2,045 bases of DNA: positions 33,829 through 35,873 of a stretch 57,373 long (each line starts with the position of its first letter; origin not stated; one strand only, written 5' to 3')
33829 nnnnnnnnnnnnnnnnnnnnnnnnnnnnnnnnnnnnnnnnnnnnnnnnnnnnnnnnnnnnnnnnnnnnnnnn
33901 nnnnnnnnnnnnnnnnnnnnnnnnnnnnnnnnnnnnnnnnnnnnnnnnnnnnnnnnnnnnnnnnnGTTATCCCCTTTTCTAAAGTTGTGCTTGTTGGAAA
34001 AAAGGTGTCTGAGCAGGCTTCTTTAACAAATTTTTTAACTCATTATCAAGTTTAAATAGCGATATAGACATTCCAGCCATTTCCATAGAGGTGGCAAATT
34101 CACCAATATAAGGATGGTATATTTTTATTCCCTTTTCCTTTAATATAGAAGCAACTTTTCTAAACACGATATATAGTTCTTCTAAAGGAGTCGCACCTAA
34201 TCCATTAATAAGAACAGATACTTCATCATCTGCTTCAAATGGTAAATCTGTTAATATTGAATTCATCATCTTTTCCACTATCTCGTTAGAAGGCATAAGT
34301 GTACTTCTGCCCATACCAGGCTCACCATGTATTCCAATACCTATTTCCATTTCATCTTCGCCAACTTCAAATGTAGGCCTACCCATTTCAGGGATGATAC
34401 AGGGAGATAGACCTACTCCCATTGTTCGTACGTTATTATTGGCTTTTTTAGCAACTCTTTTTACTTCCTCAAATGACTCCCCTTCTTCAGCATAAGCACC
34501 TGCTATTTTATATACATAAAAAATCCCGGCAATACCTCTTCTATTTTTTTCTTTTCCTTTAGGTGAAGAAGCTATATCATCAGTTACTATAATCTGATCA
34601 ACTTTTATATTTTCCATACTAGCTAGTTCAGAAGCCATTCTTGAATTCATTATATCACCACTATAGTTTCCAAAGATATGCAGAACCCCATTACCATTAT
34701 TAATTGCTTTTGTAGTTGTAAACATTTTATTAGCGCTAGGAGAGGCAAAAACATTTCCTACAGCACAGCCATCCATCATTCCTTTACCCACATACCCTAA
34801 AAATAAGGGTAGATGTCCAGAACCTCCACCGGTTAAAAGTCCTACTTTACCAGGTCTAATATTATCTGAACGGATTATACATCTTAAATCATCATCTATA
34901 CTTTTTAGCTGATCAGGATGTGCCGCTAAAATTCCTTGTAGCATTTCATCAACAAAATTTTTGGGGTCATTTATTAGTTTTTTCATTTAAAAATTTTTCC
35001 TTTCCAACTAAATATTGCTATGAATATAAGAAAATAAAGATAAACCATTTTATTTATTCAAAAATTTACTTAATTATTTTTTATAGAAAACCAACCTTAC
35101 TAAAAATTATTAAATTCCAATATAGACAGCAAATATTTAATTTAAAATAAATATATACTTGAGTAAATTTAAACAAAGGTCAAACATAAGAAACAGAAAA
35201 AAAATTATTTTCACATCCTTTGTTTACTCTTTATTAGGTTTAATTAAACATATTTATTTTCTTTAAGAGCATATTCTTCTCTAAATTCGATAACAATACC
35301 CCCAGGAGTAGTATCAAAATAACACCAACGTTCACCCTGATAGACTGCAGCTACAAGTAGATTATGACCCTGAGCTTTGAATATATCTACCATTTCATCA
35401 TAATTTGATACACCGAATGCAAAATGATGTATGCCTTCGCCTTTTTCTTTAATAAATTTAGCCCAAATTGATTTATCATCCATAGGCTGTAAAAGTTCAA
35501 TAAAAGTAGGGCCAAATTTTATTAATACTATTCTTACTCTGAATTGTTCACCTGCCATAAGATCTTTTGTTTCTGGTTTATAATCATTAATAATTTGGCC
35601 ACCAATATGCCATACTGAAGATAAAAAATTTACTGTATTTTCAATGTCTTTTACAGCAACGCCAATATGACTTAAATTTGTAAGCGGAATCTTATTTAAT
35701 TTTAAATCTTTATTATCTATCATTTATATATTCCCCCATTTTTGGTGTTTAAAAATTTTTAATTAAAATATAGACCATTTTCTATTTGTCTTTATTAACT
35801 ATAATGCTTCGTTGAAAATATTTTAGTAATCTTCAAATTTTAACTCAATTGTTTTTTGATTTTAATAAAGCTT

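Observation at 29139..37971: Candidate undescribed CoA-dependent retro-aldol pathway for a lactone or hydroxy-acid, feeding a Dha kinase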

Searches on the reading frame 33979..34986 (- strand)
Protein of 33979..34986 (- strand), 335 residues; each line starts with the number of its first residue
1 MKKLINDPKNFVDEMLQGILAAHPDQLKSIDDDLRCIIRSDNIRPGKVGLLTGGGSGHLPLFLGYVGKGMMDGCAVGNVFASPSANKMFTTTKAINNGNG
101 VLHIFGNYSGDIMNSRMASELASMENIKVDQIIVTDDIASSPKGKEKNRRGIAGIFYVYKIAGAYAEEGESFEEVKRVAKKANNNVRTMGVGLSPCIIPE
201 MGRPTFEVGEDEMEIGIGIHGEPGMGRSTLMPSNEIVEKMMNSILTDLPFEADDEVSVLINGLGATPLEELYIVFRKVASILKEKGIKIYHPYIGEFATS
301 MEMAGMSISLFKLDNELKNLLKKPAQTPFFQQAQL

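Call 4: search_protein_families(library=pfam, proteins=[window:33979-34986:-], max_evalue=0.01)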
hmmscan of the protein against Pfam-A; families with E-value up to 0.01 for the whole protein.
window:33979-34986:- (335 aa): 1 family
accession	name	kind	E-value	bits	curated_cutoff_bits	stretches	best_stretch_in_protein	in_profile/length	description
PF02733.22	Dak1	-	7.5e-123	409.9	31.4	1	17-328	1-312/313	Dak1 domain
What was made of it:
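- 33979..34986 (-): DhaK, the substrate-binding subunit of a dihydroxyacetone/glyceraldehyde-type kinase. Dak1 E=7e-123 (call 4).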

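Call 5: search_protein_families(library=ncbifam, proteins=[window:33979-34986:-], max_evalue=0.001)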
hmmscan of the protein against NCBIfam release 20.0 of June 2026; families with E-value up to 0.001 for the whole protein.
window:33979-34986:- (335 aa): 4 families
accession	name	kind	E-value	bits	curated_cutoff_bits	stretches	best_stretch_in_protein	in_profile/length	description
NF011049.0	PRK14479.1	subfamily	8.9e-136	453.7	492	1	1-332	1-329/568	dihydroxyacetone kinase family protein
TIGR02363.1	dhaK1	equivalog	1.8e-119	398.7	406.25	1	1-328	1-327/329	dihydroxyacetone kinase subunit DhaK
TIGR02361.1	dak_ATP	equivalog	2e-84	284.2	574.95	1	2-333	1-346/583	glycerone kinase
TIGR02362.1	dhaK1b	equivalog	5.2e-71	239.4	413.25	1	3-325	1-321/326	DhaKLM operon coactivator DhaQ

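Call 29: search_solved_structures(query=window:33979-34986:-, max_evalue=1e-10)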
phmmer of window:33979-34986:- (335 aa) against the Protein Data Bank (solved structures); distinct sequences matched with E-value up to 1e-10: 12.
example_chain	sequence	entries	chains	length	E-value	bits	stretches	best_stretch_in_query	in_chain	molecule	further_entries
3ct4_A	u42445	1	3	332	4.1e-79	269.4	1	2-320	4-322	PTS-dependent dihydroxyacetone kinase, dihydroxyacetone-binding subunit dhaK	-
4lrx_A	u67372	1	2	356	5.3e-75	255.9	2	1-247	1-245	PTS-dependent dihydroxyacetone kinase, dihydroxyacetone-binding subunit DhaK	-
1oi2_A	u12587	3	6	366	6e-75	255.7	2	1-247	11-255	HYPOTHETICAL PROTEIN YCGT | DIHYDROXYACETONE KINASE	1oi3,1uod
4lry_A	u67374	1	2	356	7.3e-75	255.5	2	1-247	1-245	PTS-dependent dihydroxyacetone kinase, dihydroxyacetone-binding subunit DhaK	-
1uoe_A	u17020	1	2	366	1.5e-74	254.4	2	1-247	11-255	DIHYDROXYACETONE KINASE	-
3pnk_A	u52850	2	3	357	1.7e-74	254.3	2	2-247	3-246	PTS-dependent dihydroxyacetone kinase, dihydroxyacetone-binding subunit dhaK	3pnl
3pno_A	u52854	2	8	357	1.6e-73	251.1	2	2-247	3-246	PTS-dependent dihydroxyacetone kinase, dihydroxyacetone-binding subunit dhaK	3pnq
3pnm_A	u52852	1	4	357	4.1e-73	249.7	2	2-247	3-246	PTS-dependent dihydroxyacetone kinase, dihydroxyacetone-binding subunit dhaK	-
2iu4_A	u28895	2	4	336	1.3e-49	172.5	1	6-313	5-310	DIHYDROXYACETONE KINASE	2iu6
1un8_A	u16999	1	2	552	2.4e-48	168.3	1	6-325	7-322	DIHYDROXYACETONE KINASE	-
1un9_A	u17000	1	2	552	2.5e-48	168.3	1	6-325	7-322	DIHYDROXYACETONE KINASE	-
26vk_A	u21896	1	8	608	1.4e-41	146.1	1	10-313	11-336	Dihydroxyacetone kinase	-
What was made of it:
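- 33979..34986 (-): PDB 3CT4 E=4e-79 (call 29).
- Closest known: DhaKLM. Same: The closest solved structure is Lactococcus lactis DhaK, 3CT4 (calls 4, 5, 29).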

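Call 40: find_homologous_proteins(query=window:33979-34986:-, max_evalue=1e-60)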
Query window:33979-34986:- (335 aa): 7997 proteins with E <= 1e-60 among 8000 candidates; the best 120 are listed.
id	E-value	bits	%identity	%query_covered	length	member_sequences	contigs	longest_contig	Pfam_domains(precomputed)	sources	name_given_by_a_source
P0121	8.2e-167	572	79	96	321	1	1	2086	PF02733.23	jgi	jgi:dihydroxyacetone kinase-like protein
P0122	8.8e-164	563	73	100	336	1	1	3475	PF02733.23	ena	-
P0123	9.7e-164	562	73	100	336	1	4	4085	PF02733.23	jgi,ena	-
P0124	1.3e-163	562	73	100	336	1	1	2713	PF02733.23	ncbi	-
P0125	1.8e-163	561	74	100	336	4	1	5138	PF02733.23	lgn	-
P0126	1.9e-163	561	73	100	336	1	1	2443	PF02733.23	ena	-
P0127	1.9e-163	561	73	100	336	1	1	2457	PF02733.23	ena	-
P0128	3.4e-163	561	73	100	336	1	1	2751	PF02733.23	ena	-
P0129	3.9e-163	560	73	100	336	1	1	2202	PF02733.23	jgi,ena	-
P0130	4.6e-163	560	73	100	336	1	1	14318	PF02733.23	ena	-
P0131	5.6e-163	560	73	100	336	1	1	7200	PF02733.23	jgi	jgi:dihydroxyacetone kinase-like protein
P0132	5.9e-163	560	74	100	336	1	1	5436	PF02733.23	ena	-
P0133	6.1e-163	560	73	100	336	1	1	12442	PF02733.23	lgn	-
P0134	6.4e-163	560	73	100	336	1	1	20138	PF02733.23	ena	-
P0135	1.0e-162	559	73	100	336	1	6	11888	PF02733.23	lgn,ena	-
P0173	1.6e-160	552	72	100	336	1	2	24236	PF02733.23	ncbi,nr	ncbi:MAG: dihydroxyacetone kinase subunit DhaK [Actinobacteria bacterium RBG_13_35_12]|nr:MAG: dihyd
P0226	6.8e-150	517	67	100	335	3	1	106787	PF02733.23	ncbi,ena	-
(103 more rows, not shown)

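Call 41: find_encoding_contigs(protein=P0173, flank=8000, max_places=2)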
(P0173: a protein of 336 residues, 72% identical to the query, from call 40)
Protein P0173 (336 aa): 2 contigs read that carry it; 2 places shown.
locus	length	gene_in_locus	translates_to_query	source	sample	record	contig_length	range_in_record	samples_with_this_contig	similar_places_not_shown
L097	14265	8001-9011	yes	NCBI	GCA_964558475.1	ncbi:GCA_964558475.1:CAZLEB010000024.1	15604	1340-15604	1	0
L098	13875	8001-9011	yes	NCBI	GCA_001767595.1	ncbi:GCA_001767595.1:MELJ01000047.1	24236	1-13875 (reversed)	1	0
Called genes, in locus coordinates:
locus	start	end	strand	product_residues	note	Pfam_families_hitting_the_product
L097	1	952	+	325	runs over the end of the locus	PF00676:E1_dh, PF02775:TPP_enzyme_C (weak)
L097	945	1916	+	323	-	PF02779:Transket_pyr, PF02780:Transketolase_C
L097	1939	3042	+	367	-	PF00364:Biotin_lipoyl, PF25997:BSH_YhbJ (weak), PF02817:E3_binding, PF00198:2-oxoacid_dh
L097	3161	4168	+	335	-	PF00532:Peripla_BP_1 (weak), PF13407:Peripla_BP_4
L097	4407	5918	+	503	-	PF00005:ABC_tran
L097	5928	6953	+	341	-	PF02653:BPD_transp_2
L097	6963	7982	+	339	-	PF02653:BPD_transp_2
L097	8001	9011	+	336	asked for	PF02733:Dak1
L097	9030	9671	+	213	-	PF02734:Dak2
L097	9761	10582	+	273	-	PF03437:BtpA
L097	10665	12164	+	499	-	PF00370:FGGY_N, PF02782:FGGY_C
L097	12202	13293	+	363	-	PF05343:Peptidase_M42, PF01546:Peptidase_M20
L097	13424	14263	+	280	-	?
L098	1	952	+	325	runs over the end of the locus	PF00676:E1_dh, PF02775:TPP_enzyme_C (weak)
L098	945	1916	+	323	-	PF02779:Transket_pyr, PF02780:Transketolase_C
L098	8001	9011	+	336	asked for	PF02733:Dak1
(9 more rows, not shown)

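Call 42: find_encoding_contigs(protein=P0226, flank=8000, max_places=2)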
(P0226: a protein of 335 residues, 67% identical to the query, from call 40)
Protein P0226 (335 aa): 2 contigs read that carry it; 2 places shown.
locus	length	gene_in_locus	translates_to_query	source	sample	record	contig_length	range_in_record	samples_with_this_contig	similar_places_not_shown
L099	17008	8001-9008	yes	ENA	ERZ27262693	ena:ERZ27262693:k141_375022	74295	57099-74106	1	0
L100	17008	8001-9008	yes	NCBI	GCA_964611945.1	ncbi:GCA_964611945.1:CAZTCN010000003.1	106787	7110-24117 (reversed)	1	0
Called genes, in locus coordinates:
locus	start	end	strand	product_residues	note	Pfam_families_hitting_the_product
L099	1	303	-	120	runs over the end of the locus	-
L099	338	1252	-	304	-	PF13407:Peripla_BP_4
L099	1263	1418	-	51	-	-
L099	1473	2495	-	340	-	PF00356:LacI, PF00532:Peripla_BP_1, PF13407:Peripla_BP_4, PF13377:Peripla_BP_3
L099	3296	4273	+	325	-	PF00532:Peripla_BP_1, PF13407:Peripla_BP_4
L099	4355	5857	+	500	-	PF00005:ABC_tran, PF13555:AAA_29 (faint), PF13304:AAA_21 (faint), PF00005:ABC_tran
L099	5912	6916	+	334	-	PF02653:BPD_transp_2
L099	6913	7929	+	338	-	PF02653:BPD_transp_2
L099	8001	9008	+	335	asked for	PF02733:Dak1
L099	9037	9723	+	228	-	PF02734:Dak2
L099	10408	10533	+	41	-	-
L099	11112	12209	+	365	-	PF00248:Aldo_ket_red, PF13534:Fer4_17 (faint), PF13187:Fer4_9 (weak)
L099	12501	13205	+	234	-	PF00892:EamA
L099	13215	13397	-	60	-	-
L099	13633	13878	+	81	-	-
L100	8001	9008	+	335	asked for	PF02733:Dak1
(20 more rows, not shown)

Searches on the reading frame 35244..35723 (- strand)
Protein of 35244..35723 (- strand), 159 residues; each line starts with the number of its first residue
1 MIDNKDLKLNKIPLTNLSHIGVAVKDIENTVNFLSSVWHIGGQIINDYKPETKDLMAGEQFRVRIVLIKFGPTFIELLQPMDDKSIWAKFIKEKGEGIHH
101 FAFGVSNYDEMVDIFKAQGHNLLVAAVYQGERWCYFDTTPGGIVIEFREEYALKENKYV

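Call 4: search_protein_families(library=pfam, proteins=[window:35244-35723:-], max_evalue=0.01)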
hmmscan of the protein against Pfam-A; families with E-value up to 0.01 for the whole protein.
window:35244-35723:- (159 aa): 3 families
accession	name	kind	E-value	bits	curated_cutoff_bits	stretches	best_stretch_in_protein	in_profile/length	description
PF13669.12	Glyoxalase_4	-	1.3e-13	51.6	27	1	19-131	2-102/109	Glyoxalase/Bleomycin resistance protein/Dioxygenase superfamily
PF00903.31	Glyoxalase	-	7.8e-07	30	20.6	1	17-147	2-121/121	Glyoxalase/Bleomycin resistance protein/Dioxygenase superfamily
PF13468.12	Glyoxalase_3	-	5e-05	23.9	25.1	1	62-129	36-102/176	Glyoxalase-like domain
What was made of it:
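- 35244..35723 (-): VOC-fold metalloenzyme resembling methylmalonyl-CoA epimerase. It is an accessory gene. Its inferred role is a C2 epimerase of the acyl-CoA or an isomerase or lactonase. Glyoxalase_4 E=1e-13 (call 4).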

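Call 5: search_protein_families(library=ncbifam, proteins=[window:35244-35723:-], max_evalue=0.001)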
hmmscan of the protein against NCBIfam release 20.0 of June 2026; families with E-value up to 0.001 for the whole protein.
window:35244-35723:- (159 aa): 1 family
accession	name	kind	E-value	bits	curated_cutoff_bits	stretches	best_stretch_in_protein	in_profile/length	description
TIGR03081.1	metmalonyl_epim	equivalog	4.4e-15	56.4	114.95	1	17-129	2-105/129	methylmalonyl-CoA epimerase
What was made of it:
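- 35244..35723 (-): TIGR03081 at 56 bits against a 115-bit cut-off (call 5).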

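Call 30: search_solved_structures(query=window:35244-35723:-, max_evalue=0.01, show_alignments=2)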
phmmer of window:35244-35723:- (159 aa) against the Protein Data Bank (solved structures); distinct sequences matched with E-value up to 0.01: 10.
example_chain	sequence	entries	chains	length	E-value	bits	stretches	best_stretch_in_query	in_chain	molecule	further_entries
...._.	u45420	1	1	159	1.7e-16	63.7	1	8-151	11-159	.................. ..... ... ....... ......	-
3oa4_A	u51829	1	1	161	6.7e-13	52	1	16-158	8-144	glyoxalase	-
6xbs_A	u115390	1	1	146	2e-09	40.7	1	14-119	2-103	Methylmalonyl-CoA epimerase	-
6bu2_A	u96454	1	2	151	2.5e-09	40.4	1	14-147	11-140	Glyoxalase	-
6wf6_A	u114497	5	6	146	2.9e-09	40.2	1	14-119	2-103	Methylmalonyl-CoA epimerase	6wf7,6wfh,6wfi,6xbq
6xbv_A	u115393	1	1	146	3.1e-09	40.1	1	14-119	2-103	Methylmalonyl-CoA epimerase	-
6xbr_A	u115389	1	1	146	3.6e-09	39.9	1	14-119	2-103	Methylmalonyl-CoA epimerase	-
6xbt_A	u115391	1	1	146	7.8e-09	38.8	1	14-119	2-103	Methylmalonyl-CoA epimerase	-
3rmu_A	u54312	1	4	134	1.6e-05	28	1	15-118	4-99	Methylmalonyl-CoA epimerase, mitochondrial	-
6qh4_C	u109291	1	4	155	2.7e-05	27.3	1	14-116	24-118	Methylmalonyl-CoA epimerase, mitochondrial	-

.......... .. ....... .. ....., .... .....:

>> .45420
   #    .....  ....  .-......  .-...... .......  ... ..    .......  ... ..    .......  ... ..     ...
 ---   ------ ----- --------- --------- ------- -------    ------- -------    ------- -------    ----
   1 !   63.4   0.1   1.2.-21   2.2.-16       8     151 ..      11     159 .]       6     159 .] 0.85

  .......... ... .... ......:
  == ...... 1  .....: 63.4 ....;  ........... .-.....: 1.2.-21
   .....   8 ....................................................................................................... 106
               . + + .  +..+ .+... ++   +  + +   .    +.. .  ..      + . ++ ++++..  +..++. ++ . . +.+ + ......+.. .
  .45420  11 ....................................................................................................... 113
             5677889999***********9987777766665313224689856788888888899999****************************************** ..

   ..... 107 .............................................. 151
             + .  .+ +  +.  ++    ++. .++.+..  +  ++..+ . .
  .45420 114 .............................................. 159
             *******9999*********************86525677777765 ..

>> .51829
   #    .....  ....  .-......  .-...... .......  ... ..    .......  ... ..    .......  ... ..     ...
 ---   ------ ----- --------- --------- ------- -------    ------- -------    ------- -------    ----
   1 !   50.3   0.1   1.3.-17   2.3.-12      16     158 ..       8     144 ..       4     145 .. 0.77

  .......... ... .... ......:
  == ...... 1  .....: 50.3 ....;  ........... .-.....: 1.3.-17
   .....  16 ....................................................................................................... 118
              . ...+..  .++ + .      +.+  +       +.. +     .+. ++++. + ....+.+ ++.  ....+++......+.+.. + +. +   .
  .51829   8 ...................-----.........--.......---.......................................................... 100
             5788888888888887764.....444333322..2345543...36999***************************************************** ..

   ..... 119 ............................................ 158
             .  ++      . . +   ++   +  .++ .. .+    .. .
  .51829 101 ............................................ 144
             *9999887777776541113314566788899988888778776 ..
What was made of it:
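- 35244..35723 (-): PDB hits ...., 3OA4 and methylmalonyl-CoA epimerases (call 30).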
